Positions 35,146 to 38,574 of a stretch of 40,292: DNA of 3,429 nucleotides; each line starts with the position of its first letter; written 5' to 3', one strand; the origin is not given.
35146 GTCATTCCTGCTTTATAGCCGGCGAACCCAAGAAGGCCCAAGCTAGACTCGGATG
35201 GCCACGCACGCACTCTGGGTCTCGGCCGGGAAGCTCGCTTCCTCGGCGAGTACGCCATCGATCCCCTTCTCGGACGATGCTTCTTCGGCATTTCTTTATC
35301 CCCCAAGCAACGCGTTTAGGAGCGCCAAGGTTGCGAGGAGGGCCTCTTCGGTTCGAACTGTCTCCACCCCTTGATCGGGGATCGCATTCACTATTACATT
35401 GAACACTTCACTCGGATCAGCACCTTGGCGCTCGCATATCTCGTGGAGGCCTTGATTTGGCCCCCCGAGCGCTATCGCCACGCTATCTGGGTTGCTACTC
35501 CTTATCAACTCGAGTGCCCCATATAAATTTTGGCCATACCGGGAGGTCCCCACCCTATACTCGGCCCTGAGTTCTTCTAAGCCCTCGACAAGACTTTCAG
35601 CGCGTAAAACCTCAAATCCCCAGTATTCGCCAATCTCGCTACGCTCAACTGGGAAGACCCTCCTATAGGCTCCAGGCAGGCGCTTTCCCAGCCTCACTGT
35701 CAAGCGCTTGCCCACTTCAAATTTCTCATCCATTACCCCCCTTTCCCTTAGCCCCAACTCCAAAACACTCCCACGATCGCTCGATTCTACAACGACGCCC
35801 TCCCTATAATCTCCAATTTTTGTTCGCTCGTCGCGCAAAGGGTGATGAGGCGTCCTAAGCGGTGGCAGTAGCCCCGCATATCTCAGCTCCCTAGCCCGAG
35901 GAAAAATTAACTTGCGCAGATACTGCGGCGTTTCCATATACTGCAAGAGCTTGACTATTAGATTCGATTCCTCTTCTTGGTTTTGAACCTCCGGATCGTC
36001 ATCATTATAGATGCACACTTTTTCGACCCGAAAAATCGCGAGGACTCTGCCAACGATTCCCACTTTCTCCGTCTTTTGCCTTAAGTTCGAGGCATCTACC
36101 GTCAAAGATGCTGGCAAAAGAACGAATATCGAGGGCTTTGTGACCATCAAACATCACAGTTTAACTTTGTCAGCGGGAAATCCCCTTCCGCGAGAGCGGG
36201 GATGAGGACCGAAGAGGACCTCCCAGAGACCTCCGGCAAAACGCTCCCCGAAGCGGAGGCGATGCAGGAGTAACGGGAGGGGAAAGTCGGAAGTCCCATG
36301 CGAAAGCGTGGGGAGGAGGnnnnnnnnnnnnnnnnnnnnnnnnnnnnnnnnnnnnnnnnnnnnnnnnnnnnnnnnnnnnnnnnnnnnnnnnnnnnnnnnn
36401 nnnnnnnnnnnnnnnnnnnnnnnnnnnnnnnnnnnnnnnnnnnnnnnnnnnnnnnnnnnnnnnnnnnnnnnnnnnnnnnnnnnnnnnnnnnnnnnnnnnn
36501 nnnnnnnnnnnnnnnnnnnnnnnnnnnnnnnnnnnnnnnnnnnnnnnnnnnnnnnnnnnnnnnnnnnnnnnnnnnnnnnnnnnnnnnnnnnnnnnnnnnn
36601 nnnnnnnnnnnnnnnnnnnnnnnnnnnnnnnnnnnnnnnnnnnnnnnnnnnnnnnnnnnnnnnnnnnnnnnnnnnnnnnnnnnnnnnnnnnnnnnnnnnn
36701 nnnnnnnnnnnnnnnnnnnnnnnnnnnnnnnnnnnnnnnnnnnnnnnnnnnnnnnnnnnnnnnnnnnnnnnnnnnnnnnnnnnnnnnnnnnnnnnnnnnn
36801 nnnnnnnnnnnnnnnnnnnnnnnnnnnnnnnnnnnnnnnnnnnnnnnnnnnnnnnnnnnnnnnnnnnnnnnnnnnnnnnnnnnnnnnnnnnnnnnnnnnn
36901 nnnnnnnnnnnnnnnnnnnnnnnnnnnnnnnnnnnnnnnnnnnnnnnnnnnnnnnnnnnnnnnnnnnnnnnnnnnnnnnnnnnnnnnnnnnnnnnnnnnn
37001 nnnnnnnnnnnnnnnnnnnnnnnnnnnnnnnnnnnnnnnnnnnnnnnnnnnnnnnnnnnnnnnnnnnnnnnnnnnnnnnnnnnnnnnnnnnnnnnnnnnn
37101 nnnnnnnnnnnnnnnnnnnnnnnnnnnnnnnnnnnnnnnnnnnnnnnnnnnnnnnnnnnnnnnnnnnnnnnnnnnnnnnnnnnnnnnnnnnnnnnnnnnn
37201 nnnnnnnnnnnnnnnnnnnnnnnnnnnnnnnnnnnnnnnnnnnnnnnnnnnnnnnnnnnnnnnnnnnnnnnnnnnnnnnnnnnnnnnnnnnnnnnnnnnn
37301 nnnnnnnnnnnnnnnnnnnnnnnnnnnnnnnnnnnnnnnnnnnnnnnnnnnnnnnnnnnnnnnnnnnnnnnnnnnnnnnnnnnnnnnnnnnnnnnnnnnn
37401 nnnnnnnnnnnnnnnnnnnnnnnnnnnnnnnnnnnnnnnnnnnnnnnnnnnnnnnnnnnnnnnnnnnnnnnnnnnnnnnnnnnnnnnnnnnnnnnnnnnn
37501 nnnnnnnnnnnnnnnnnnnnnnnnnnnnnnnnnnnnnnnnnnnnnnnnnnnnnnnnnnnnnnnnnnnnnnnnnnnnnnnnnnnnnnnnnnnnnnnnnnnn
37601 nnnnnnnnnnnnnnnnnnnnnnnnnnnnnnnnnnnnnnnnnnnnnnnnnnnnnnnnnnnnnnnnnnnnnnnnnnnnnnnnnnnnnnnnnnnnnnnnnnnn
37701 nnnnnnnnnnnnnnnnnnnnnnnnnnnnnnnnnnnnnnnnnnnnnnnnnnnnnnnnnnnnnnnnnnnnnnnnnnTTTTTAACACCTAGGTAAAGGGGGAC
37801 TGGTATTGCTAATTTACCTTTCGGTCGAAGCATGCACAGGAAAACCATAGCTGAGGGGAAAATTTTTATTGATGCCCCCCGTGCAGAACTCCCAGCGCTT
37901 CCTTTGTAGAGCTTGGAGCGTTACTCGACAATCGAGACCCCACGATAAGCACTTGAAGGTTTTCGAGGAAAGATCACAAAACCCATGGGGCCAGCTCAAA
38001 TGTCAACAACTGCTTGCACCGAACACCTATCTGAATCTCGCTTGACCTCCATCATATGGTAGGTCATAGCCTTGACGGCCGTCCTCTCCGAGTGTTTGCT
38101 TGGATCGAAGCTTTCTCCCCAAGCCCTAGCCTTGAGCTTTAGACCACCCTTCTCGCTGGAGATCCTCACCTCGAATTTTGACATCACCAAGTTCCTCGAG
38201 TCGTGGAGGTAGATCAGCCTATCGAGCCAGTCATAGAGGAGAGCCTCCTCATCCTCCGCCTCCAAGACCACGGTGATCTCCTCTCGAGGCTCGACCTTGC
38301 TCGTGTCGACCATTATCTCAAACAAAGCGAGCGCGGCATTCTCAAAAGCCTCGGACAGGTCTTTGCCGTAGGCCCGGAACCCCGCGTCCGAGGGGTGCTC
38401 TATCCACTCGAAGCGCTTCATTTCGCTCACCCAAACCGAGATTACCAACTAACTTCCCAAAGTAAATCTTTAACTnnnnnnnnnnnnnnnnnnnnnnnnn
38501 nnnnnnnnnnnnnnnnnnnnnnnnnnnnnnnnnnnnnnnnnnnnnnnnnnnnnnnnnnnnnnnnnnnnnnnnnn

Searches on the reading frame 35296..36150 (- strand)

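Call 35: search_protein_families(library=pfam, proteins=[window:35296-36150:-], max_evalue=0.01)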
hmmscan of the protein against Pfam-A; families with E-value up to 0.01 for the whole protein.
window:35296-36150:- (284 aa): 1 family
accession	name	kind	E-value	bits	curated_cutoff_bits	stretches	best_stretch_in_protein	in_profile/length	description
PF02598.22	Methyltrn_RNA_3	-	5.8e-61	207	27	1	8-278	2-302/302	Putative RNA methyltransferase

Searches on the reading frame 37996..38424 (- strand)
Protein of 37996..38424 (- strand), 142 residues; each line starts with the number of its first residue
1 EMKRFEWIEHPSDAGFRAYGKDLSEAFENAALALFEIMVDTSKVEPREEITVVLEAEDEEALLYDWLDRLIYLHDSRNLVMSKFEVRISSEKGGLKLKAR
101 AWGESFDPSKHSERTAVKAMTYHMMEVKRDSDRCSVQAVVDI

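Call 9: find_homologous_proteins(query=window:37996-38424:-)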
Query window:37996-38424:- (142 aa): 368 proteins with E <= 0.001 among 386 candidates; the best 120 are listed.
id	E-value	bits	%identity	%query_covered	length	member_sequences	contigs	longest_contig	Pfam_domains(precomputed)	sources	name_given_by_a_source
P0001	9.5e-87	306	100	99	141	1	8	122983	PF01951.22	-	-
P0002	7.5e-72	257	83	99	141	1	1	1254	PF01951.22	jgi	jgi:SHS2 domain-containing protein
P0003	1.7e-70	253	80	99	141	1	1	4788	PF01951.22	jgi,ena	-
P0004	2.0e-70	253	80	99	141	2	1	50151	PF01951.22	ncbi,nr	ncbi:MAG: archease [Hadesarchaea archaeon]|nr:archease [Hadesarchaea archaeon]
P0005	2.2e-70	253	80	99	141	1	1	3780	PF01951.22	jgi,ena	-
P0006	3.8e-70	252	80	100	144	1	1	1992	PF01951.22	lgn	-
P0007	5.8e-70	251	80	99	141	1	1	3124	PF01951.22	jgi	jgi:SHS2 domain-containing protein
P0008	8.0e-70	251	78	99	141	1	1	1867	PF01951.22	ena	-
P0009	8.3e-70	251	80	99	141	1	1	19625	PF01951.22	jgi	jgi:SHS2 domain-containing protein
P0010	9.6e-70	251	79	99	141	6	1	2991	PF01951.22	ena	-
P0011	1.1e-69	250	79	99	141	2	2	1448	PF01951.22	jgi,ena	-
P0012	1.1e-69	250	79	99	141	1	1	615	PF01951.22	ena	-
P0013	1.7e-69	250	77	99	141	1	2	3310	PF01951.22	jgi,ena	jgi:SHS2 domain-containing protein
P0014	1.8e-69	250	79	99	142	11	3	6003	PF01951.22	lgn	-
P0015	1.9e-69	250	77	99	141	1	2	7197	PF01951.22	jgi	jgi:SHS2 domain-containing protein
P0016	2.4e-69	249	79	99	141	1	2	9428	PF01951.22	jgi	jgi:SHS2 domain-containing protein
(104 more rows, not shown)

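Call 10: find_related_loci(query=window:37996-38424:-, collection=genome_contigs, flank=4000)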
Query window:37996-38424:- (142 aa) in genome_contigs; peptide patterns used: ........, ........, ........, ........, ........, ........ (x = any residue, [..] = any of these).
117 stretches matched a pattern; 51 encode a relative of the query (tblastn E <= 1e-3); 51 distinct loci.
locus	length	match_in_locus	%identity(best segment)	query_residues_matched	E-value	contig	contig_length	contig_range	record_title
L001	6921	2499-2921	79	2-142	6e-76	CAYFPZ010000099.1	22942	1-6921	MAG TPA_asm: Candidatus Hadarchaeota archaeon isolate ERP108616_co1_256 genome assembly, contig: k119_811020, whole geno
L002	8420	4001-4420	79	3-142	1e-75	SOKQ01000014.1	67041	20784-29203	MAG: Hadesarchaea archaeon isolate E44_bin86 NODE_77_length_67041_cov_9.813543, whole genome shotgun sequence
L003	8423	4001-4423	79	2-142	2e-75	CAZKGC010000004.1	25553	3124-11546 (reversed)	MAG TPA_asm: Candidatus Hadarchaeota archaeon isolate binchicken_co395_48 genome assembly, contig: NODE_308_length_25553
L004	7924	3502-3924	77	2-142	2e-74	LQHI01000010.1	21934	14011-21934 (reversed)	MAG: Hadesarchaea archaeon DG-33 contig2320, whole genome shotgun sequence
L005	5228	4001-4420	77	3-142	2e-73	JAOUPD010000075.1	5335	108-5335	MAG: Hadesarchaea archaeon isolate 8_1_Oct_SF_Bin37 8_1_Oct_SF_Bin37_scaffold_18470_c1, whole genome shotgun sequence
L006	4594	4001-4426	75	1-142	2e-73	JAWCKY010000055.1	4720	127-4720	MAG: Candidatus Hadarchaeales archaeon isolate JZ-2_201705_bins_157 JZ-2_201705_bins_157_scaffold_55, whole genome shotg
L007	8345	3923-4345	75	2-142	3e-73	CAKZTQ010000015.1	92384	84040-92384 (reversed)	MAG: uncultured archaeon isolate S1_Bin_MAXBIN__091_sub_1 genome assembly, contig: c_000001158311, whole genome shotgun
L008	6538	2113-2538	75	1-142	8e-73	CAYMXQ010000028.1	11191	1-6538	MAG TPA_asm: Candidatus Hadarchaeota archaeon isolate binchicken_co266_291 genome assembly, contig: NODE_10575_length_11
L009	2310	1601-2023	74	2-142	4e-74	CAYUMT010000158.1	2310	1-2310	MAG TPA_asm: Candidatus Hadarchaeota archaeon isolate SRP323688_co1_140 genome assembly, contig: NODE_60096_length_2310_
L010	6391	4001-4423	74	2-142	3e-72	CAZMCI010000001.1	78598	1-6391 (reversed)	MAG TPA_asm: Candidatus Hadarchaeota archaeon isolate binchicken_co349_82 genome assembly, contig: NODE_27_length_78598_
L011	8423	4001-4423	74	2-142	2e-70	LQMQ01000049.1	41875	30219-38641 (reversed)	MAG: Candidatus Hadarchaeum yellowstonense isolate YNP_45 contig_124_541, whole genome shotgun sequence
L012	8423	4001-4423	75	2-142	2e-69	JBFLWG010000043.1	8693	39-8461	MAG: Candidatus Hadarchaeota archaeon isolate MAG026 MAG026_43, whole genome shotgun sequence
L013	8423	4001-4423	72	2-142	5e-69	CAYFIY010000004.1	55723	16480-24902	MAG TPA_asm: Candidatus Hadarchaeota archaeon isolate ERP003628_co1_45 genome assembly, contig: NODE_98_length_55723_cov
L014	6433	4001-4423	74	2-142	3e-68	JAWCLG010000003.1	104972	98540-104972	MAG: Candidatus Hadarchaeales archaeon isolate JZ-2_201705_bins_17 JZ-2_201705_bins_17_scaffold_3, whole genome shotgun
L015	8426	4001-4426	75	1-142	4e-67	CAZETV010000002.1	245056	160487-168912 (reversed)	MAG TPA_asm: Candidatus Hadarchaeota archaeon isolate binchicken_co294_43 genome assembly, contig: NODE_62_length_245056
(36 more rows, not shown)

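Call 15: find_encoding_contigs(protein=P0001, flank=3000, max_places=10)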
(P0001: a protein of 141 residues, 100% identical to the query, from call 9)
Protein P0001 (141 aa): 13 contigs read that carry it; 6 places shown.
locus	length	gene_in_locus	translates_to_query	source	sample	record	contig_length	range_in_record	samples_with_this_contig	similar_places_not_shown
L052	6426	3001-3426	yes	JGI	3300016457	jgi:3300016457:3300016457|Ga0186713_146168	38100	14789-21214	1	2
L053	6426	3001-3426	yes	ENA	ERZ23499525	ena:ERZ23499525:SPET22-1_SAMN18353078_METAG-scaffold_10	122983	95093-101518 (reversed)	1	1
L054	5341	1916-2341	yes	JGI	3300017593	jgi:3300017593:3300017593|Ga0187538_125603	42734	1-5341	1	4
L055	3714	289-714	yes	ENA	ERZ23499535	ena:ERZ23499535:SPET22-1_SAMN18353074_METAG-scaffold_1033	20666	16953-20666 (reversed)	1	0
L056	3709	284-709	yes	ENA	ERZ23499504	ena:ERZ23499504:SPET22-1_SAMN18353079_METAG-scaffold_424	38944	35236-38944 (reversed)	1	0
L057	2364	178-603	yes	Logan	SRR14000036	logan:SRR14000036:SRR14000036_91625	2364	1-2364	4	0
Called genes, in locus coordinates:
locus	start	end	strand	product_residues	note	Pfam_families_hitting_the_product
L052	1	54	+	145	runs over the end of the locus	PF00164:Ribosom_S12_S23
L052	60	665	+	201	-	PF00177:Ribosomal_S7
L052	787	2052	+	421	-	PF00009:GTP_EFTU, PF03144:GTP_EFTU_D2, PF03143:GTP_EFTU_D3, PF22594:GTP-eEF1A_C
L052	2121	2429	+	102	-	PF00338:Ribosomal_S10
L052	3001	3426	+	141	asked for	PF01951:Archease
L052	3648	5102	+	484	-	PF01139:RtcB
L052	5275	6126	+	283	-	PF02598:Methyltrn_RNA_3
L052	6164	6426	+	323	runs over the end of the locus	PF00297:Ribosomal_L3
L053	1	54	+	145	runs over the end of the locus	PF00164:Ribosom_S12_S23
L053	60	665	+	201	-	PF00177:Ribosomal_S7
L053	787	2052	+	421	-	PF00009:GTP_EFTU, PF03144:GTP_EFTU_D2, PF03143:GTP_EFTU_D3, PF22594:GTP-eEF1A_C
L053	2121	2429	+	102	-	PF00338:Ribosomal_S10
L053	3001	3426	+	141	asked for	PF01951:Archease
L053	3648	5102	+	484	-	PF01139:RtcB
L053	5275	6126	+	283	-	PF02598:Methyltrn_RNA_3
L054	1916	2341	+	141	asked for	PF01951:Archease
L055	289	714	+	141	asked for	PF01951:Archease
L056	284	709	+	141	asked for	PF01951:Archease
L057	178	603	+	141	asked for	PF01951:Archease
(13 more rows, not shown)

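Call 28: find_encoding_contigs(protein=P0002, flank=3000, max_places=4)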
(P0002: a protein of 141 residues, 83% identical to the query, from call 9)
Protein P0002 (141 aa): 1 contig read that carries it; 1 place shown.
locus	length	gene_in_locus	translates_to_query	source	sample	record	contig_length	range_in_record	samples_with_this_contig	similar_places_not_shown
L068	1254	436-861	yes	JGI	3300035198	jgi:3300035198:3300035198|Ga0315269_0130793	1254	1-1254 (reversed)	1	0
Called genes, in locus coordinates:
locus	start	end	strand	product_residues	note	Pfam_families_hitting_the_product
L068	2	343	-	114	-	?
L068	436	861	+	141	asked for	PF01951:Archease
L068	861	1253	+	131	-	?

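Call 29: find_encoding_contigs(protein=P0009, flank=3000, max_places=4)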
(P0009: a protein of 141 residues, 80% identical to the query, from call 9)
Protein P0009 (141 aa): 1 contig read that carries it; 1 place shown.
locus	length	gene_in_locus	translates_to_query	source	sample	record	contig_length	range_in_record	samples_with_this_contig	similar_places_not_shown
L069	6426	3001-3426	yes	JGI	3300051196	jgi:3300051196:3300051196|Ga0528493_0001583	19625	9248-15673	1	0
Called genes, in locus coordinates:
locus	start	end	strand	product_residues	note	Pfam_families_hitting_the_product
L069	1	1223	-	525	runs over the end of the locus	PF02518:HATPase_c, PF13589:HATPase_c_3, PF09239:Topo-VIb_trans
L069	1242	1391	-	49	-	-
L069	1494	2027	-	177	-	PF22675:KH-I_KHDC4-BBP (faint), PF21800:KH_KRR1_2nd (weak), PF22891:KH_PNO1_2nd, PF00013:KH_1 (weak)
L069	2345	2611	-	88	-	-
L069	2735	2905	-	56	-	-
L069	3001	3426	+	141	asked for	PF01951:Archease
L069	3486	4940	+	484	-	PF01139:RtcB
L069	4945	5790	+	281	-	PF02598:Methyltrn_RNA_3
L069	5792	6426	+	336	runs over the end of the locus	PF00297:Ribosomal_L3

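Call 30: find_encoding_contigs(protein=P0016, flank=3000, max_places=4)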
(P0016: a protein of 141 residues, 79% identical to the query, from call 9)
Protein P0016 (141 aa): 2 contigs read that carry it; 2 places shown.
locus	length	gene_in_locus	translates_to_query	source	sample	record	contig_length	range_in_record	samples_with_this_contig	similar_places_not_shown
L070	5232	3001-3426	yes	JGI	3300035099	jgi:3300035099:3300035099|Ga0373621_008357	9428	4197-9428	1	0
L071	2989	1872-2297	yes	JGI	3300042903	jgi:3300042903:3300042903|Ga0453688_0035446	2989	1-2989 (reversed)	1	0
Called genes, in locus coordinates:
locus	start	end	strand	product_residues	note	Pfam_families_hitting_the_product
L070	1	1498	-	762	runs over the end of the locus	PF00136:DNA_pol_B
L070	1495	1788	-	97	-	PF26485:DUF8156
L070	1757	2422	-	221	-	PF08423:Rad51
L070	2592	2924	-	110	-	-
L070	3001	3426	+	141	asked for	PF01951:Archease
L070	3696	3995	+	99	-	-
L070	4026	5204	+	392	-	PF01139:RtcB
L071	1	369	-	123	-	?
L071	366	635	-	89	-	PF26485:DUF8156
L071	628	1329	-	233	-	PF08423:Rad51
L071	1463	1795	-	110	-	-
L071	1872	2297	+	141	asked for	PF01951:Archease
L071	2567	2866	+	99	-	-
